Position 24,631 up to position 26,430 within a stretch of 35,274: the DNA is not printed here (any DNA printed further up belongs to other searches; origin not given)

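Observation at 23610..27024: Sigma-54-driven, self-contained pseudopilin trio plus TPR lipoprotein, with no pilus or T2SS machinery nearby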

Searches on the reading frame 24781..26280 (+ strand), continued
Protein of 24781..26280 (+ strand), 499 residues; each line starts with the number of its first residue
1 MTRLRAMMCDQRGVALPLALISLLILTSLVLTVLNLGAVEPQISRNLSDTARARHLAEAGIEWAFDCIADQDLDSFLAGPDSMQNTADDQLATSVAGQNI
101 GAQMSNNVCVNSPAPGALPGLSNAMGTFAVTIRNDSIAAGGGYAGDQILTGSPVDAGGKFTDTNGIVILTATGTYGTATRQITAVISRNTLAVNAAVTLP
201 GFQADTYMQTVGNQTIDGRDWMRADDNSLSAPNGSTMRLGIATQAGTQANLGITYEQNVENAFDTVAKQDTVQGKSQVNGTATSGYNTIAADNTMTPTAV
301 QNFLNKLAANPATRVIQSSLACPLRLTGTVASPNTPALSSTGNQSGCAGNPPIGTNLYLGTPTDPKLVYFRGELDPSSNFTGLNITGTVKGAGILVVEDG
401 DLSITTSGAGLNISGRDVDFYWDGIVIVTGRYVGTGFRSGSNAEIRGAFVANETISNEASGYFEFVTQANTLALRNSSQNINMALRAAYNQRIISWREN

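Call 49: list_cluster_members(proteins=[P0025, P0027, P0037, P0061, P0066, P0074, P0085, P0106, P0117, P0120])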
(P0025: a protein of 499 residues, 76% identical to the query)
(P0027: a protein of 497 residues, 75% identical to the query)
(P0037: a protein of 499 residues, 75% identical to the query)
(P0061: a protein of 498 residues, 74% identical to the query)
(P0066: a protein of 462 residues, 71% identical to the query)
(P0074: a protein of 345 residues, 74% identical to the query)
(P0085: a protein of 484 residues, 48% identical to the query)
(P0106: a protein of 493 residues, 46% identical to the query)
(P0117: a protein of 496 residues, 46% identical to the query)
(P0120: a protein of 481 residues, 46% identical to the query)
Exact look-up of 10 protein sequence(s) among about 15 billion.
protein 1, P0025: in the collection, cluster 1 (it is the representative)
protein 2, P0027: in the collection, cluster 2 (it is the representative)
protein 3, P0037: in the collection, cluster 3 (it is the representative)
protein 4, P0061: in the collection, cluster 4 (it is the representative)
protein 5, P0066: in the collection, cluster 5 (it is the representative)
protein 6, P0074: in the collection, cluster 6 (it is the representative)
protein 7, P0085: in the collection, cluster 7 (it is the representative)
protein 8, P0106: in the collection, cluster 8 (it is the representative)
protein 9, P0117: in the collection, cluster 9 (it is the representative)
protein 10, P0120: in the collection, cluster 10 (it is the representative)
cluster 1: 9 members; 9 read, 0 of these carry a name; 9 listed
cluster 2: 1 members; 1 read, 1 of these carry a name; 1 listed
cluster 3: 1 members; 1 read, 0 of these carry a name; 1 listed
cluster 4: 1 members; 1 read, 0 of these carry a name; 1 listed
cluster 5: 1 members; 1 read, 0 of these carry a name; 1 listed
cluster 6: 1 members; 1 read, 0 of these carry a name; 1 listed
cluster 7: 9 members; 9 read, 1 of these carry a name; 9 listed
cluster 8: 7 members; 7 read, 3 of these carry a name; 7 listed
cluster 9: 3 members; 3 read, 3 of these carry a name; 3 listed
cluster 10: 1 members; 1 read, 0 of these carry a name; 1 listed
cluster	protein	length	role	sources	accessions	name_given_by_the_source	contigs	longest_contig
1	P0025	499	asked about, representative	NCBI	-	-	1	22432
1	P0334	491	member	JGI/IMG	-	-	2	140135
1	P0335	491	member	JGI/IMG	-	-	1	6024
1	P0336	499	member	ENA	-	-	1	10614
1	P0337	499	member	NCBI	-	-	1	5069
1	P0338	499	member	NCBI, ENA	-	-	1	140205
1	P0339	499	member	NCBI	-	-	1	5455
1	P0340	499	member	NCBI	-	-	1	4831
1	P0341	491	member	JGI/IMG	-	-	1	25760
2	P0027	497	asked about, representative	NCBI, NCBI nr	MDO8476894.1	MAG: hypothetical protein Q7W02_12030 [Candidatus Rokubacteria bacterium] | hypothetical protein [Candidatus Rokubacteria bacterium]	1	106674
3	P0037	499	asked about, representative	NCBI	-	-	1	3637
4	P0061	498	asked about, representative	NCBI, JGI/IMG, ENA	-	-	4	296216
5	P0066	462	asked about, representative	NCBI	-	-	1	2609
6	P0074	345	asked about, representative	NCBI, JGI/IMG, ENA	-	-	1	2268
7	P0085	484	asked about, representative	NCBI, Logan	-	-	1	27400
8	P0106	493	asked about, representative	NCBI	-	-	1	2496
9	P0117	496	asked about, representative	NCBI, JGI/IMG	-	Tfp pilus assembly protein PilX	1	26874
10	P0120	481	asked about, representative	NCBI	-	-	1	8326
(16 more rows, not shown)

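Call 50: list_cluster_members(proteins=[P0286, P0294, P0319, P0323, P0324, P0329, P0330, P0285, P0280, P0297])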
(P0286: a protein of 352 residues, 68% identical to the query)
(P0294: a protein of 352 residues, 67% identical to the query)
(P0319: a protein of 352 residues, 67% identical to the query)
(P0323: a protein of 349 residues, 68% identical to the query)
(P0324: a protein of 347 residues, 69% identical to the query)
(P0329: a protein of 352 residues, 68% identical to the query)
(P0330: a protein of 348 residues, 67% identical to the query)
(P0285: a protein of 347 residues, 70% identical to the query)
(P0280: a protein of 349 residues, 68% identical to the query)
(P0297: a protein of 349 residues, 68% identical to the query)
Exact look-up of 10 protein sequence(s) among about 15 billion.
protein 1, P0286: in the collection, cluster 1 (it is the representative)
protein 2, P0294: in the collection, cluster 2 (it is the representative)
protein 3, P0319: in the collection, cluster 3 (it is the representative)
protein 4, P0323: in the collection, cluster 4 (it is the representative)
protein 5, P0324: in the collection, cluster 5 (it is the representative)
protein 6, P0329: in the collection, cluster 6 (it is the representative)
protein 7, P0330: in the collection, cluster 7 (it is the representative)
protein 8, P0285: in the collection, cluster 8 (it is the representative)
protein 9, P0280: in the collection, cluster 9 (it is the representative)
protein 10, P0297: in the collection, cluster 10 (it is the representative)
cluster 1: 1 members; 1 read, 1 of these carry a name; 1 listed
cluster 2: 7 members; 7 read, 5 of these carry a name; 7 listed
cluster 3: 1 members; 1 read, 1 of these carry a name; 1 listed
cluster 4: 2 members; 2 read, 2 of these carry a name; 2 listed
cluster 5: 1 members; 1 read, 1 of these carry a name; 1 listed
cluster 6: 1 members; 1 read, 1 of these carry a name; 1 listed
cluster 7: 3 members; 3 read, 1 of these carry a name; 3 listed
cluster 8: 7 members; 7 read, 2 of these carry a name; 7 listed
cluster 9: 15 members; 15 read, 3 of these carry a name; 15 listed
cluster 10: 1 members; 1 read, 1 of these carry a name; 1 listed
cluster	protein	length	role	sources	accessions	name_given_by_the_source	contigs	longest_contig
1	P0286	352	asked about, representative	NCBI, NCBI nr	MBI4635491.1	MAG: type IV pilus assembly protein PilM [Candidatus Rokubacteria bacterium] | type IV pilus assembly protein PilM [Candidatus Rokubacteria bacterium]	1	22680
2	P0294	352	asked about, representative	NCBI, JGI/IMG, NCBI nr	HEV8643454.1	MAG TPA: type IV pilus assembly protein PilM [Methylomirabilota bacterium] | type IV pilus assembly protein PilM | type IV pilus assembly protein PilM [Methylomirabilota bacterium]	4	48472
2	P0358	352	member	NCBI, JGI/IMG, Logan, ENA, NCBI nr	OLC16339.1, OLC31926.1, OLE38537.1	MAG: hypothetical protein AUH29_05340 [Candidatus Rokubacteria bacterium 13_1_40CM_69_27]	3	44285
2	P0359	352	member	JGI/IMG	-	type IV pilus assembly protein PilM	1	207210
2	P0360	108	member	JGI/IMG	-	type IV pilus assembly protein PilM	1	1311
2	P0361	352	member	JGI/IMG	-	type IV pilus assembly protein PilM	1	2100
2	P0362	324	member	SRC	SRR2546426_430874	-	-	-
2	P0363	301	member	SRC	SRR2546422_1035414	-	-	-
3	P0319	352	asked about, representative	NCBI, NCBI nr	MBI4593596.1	MAG: type IV pilus assembly protein PilM [Candidatus Rokubacteria bacterium] | type IV pilus assembly protein PilM [Candidatus Rokubacteria bacterium]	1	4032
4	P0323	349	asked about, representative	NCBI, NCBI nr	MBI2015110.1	MAG: type IV pilus assembly protein PilM [Candidatus Rokubacteria bacterium] | type IV pilus assembly protein PilM [Candidatus Rokubacteria bacterium]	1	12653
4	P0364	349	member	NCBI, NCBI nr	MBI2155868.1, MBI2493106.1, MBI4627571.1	MAG: type IV pilus assembly protein PilM [Candidatus Rokubacteria bacterium] | type IV pilus assembly protein PilM [Candidatus Rokubacteria bacterium]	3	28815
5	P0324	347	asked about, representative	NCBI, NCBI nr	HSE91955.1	MAG TPA: type IV pilus assembly protein PilM [Methylomirabilota bacterium] | type IV pilus assembly protein PilM [Methylomirabilota bacterium]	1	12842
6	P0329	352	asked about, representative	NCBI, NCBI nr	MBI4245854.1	MAG: type IV pilus assembly protein PilM [Candidatus Rokubacteria bacterium] | type IV pilus assembly protein PilM [Candidatus Rokubacteria bacterium]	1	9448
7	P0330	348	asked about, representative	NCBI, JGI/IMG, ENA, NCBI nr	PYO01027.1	MAG: pilus assembly protein PilM [Candidatus Rokuibacteriota bacterium] | MAG: pilus assembly protein PilM [Candidatus Rokubacteria bacterium]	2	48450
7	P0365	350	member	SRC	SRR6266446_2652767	-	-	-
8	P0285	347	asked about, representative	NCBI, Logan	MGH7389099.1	MAG: type IV pilus assembly protein PilM [Candidatus Rokuibacteriota bacterium]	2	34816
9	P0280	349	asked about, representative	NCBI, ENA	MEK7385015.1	MAG: type IV pilus assembly protein PilM [candidate division NC10 bacterium]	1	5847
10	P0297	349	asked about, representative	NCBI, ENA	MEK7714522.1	MAG: type IV pilus assembly protein PilM [candidate division NC10 bacterium]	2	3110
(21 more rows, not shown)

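Call 68: find_encoding_contigs(protein=P0061, flank=10000, max_places=4)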
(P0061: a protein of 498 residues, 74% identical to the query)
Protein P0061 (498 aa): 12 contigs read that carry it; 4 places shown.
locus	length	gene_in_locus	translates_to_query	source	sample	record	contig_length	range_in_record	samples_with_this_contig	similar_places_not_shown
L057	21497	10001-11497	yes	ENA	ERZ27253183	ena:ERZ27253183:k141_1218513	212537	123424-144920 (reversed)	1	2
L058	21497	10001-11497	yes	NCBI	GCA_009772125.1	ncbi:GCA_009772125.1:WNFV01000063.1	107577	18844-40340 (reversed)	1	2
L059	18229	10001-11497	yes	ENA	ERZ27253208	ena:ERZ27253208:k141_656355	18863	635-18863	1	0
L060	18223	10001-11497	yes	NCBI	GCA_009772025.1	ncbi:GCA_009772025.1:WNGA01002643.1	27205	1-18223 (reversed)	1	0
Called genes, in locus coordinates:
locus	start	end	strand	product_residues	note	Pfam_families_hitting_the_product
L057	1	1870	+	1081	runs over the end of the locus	PF00474:SSF (weak), PF13185:GAF_2, PF01590:GAF, PF00512:HisKA, PF02518:HATPase_c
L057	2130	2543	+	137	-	PF01258:zf-dskA_traR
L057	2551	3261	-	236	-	PF03009:GDPD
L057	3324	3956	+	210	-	PF01553:Acyltransferase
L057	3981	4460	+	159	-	PF01220:DHquinase_II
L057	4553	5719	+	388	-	PF07638:Sigma70_ECF, PF04542:Sigma70_r2, PF04545:Sigma70_r4, PF08281:Sigma70_r4_2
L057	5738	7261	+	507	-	PF01039:Carboxyl_trans, PF03255:ACCA (faint)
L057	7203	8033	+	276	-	PF02654:CobS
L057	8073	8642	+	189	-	PF00300:His_Phos_1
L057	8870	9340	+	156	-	-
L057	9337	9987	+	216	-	PF07963:N_methyl (weak)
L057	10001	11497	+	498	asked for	-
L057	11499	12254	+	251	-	PF07719:TPR_2 (faint)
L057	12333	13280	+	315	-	PF00676:E1_dh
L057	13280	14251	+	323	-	PF02779:Transket_pyr, PF02780:Transketolase_C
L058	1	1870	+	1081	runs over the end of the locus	PF00474:SSF (weak), PF13185:GAF_2, PF01590:GAF, PF00512:HisKA, PF02518:HATPase_c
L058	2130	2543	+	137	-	PF01258:zf-dskA_traR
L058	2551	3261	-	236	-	PF03009:GDPD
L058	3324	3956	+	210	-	PF01553:Acyltransferase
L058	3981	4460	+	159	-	PF01220:DHquinase_II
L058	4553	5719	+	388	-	PF07638:Sigma70_ECF, PF04542:Sigma70_r2, PF04545:Sigma70_r4, PF08281:Sigma70_r4_2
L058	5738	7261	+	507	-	PF01039:Carboxyl_trans, PF03255:ACCA (faint)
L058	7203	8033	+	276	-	PF02654:CobS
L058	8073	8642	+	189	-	PF00300:His_Phos_1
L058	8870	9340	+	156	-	-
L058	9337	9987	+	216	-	PF07963:N_methyl (weak)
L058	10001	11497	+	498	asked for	-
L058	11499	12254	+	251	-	PF07719:TPR_2 (faint)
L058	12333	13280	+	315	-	PF00676:E1_dh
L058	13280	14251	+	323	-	PF02779:Transket_pyr, PF02780:Transketolase_C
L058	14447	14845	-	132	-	PF07681:DoxX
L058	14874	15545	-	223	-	PF11249:DUF3047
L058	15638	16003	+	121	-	PF01479:S4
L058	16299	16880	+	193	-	PF02283:CobU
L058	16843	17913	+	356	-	PF02277:DBI_PRT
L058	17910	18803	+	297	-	PF01497:Peripla_BP_2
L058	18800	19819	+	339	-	PF01032:FecCD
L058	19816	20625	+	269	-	PF00005:ABC_tran, PF13304:AAA_21 (weak)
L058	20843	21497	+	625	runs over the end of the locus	PF07715:Plug, PF00593:TonB_dep_Rec_b-barrel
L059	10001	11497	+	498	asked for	-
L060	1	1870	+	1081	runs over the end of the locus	PF00474:SSF (weak), PF13185:GAF_2, PF01590:GAF, PF00512:HisKA, PF02518:HATPase_c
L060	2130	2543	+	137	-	PF01258:zf-dskA_traR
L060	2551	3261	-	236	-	PF03009:GDPD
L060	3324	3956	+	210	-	PF01553:Acyltransferase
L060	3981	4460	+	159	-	PF01220:DHquinase_II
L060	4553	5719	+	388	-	PF07638:Sigma70_ECF, PF04542:Sigma70_r2, PF04545:Sigma70_r4, PF08281:Sigma70_r4_2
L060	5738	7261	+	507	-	PF01039:Carboxyl_trans, PF03255:ACCA (faint)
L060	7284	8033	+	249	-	PF02654:CobS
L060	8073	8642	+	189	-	PF00300:His_Phos_1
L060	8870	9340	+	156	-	-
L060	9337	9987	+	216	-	PF07963:N_methyl (weak)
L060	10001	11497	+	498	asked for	-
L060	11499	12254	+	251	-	PF07719:TPR_2 (faint)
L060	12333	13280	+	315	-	PF00676:E1_dh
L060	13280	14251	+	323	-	PF02779:Transket_pyr, PF02780:Transketolase_C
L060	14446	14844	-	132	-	PF07681:DoxX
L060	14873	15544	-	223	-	PF11249:DUF3047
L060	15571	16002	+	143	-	PF01479:S4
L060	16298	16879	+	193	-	PF02283:CobU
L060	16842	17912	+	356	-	PF02277:DBI_PRT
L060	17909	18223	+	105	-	?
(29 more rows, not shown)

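Call 69: find_encoding_contigs(protein=P0303, flank=10000, max_places=4)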
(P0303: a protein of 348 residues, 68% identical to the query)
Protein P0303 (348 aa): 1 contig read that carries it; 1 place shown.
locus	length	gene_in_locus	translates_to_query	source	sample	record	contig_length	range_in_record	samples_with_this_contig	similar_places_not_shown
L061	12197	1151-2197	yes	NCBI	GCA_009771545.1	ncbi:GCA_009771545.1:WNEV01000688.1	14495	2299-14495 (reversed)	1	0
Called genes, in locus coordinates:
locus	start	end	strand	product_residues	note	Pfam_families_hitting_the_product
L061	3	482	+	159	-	?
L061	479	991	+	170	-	-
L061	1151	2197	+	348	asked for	PF11104:PilM_2, PF06723:MreB_Mbl (faint), PF14450:FtsA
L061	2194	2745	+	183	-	PF05137:PilN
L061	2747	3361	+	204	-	PF04350:PilO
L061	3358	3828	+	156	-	PF04351:PilP (faint)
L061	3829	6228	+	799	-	PF11741:AMIN, PF07660:STN (weak), PF21305:type_II_gspD_N0 (weak), PF03958:Secretin_N, PF00263:Secretin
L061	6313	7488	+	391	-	PF01264:Chorismate_synt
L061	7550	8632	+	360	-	PF00465:Fe-ADH, PF13685:Fe-ADH_2, PF01761:DHQ_synthase, PF24621:DHQS_C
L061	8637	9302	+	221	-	PF25058:ARM_TT21 (faint), PF12895:ANAPC3 (faint), PF13428:TPR_14 (faint), PF24575:TPR_Slam (faint), PF13176:TPR_7 (faint), PF13432:TPR_16, PF14559:TPR_19, PF13432:TPR_16, +7 more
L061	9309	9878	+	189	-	PF08207:EFP_N, PF01132:EFP, PF09285:Elong-fact-P_C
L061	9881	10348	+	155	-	PF25917:BSH_RND (faint), PF00364:Biotin_lipoyl, PF25984:BSH_YknX (faint)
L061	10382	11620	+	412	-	PF13428:TPR_14 (faint), PF07719:TPR_2 (faint), PF13424:TPR_12 (faint), PF13432:TPR_16 (weak), PF14559:TPR_19 (weak), PF13485:Peptidase_MA_2 (faint)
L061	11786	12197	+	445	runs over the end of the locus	PF00289:Biotin_carb_N, PF02222:ATP-grasp (weak), PF02786:CPSase_L_D2, PF07478:Dala_Dala_lig_C, PF02785:Biotin_carb_C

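Call 70: find_encoding_contigs(protein=P0276, flank=10000, max_places=4)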
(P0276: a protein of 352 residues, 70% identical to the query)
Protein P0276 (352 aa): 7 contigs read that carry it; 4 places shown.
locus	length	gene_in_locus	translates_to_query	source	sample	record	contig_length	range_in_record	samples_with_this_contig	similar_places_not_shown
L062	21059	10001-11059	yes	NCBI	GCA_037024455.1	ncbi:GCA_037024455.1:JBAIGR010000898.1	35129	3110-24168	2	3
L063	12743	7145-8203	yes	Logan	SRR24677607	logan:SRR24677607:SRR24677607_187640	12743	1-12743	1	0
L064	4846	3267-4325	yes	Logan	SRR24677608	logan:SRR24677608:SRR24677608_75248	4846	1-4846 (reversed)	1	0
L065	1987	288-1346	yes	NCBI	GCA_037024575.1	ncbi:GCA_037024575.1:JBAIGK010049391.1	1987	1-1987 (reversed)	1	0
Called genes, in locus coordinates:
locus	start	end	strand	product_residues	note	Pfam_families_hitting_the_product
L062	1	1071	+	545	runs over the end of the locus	PF25323:6TM_PilS, PF00989:PAS, PF08448:PAS_4, PF13426:PAS_9, PF00512:HisKA, PF02518:HATPase_c, PF13581:HATPase_c_2 (weak)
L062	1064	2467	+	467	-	PF00072:Response_reg, PF23198:PDE8A_N (faint), PF00158:Sigma54_activat, PF13191:AAA_16 (faint), PF14532:Sigma54_activ_2, PF07728:AAA_5, PF25601:AAA_lid_14, PF02954:HTH_8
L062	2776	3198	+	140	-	PF07963:N_methyl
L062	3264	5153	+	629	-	PF13231:PMT_2, PF13429:TPR_15 (weak), PF13424:TPR_12, PF13432:TPR_16 (weak), PF23914:TPR_CcmH_CycH (weak), PF13414:TPR_11 (weak), PF13432:TPR_16, PF13414:TPR_11, +14 more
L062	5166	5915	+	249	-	PF06750:A24_N_bact, PF01478:Peptidase_A24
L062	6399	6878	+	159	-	PF07963:N_methyl (weak), PF12019:GspH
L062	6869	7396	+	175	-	-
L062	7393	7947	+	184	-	PF07963:N_methyl (weak)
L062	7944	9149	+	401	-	-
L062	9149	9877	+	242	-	PF13432:TPR_16 (faint), PF13620:CarboxypepD_reg (faint)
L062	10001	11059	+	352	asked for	PF11104:PilM_2, PF06723:MreB_Mbl (faint), PF14450:FtsA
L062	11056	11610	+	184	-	PF05137:PilN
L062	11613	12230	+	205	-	PF04612:T2SSM (weak), PF04350:PilO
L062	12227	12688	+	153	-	-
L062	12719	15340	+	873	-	PF11741:AMIN (weak), PF21305:type_II_gspD_N0 (weak), PF07660:STN (weak), PF03958:Secretin_N, PF00263:Secretin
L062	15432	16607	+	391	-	PF01264:Chorismate_synt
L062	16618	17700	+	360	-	PF00465:Fe-ADH, PF13685:Fe-ADH_2, PF01761:DHQ_synthase, PF24621:DHQS_C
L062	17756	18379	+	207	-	PF12895:ANAPC3 (faint), PF13176:TPR_7 (faint), PF13429:TPR_15 (faint), PF14561:TPR_20 (faint), PF25058:ARM_TT21 (weak), PF24575:TPR_Slam (faint), PF13432:TPR_16, PF14559:TPR_19, +8 more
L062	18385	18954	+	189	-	PF08207:EFP_N, PF01132:EFP, PF09285:Elong-fact-P_C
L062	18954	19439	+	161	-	PF00364:Biotin_lipoyl, PF25917:BSH_RND (weak), PF25984:BSH_YknX (faint)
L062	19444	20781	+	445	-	PF00289:Biotin_carb_N, PF02222:ATP-grasp, PF02786:CPSase_L_D2, PF07478:Dala_Dala_lig_C (weak), PF02785:Biotin_carb_C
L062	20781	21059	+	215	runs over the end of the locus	PF02581:TMP-TENI, PF03060:NMO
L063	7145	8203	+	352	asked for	PF11104:PilM_2, PF06723:MreB_Mbl (faint), PF14450:FtsA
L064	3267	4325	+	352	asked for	PF11104:PilM_2, PF06723:MreB_Mbl (faint), PF14450:FtsA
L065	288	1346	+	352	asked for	PF11104:PilM_2, PF06723:MreB_Mbl (faint), PF14450:FtsA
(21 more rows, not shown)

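Call 74: search_protein_representatives(alignment_id=A2)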
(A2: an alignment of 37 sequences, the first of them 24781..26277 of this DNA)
Query: 37 sequences, 479 profile positions. Proteins with E-value up to 0.001 (for the whole library): 2585; up to 1e-10: 398; up to 1e-30: 101. The best 150 are listed.
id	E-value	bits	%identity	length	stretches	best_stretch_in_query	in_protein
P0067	2.4e-225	765.1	-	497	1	3-479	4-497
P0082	5.8e-192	655.0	-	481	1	1-479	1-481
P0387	1.0e-182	624.5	-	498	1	1-479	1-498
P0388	1.1e-175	601.3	-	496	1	1-479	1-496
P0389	8.7e-148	509.3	-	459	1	1-478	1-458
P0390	4.8e-136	470.6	-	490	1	1-478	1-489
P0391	4.3e-130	451.0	-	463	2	107-478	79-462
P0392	1.1e-122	426.6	-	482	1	1-477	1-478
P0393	3.9e-121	421.4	-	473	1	6-478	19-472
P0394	5.4e-121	421.0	-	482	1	1-478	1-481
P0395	4.8e-118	411.2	-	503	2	234-478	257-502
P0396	8.1e-116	403.9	-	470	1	6-478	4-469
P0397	2.9e-111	388.9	-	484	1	10-479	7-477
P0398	2.6e-102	359.3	-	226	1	262-479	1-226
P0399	4.7e-98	345.3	-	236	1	1-224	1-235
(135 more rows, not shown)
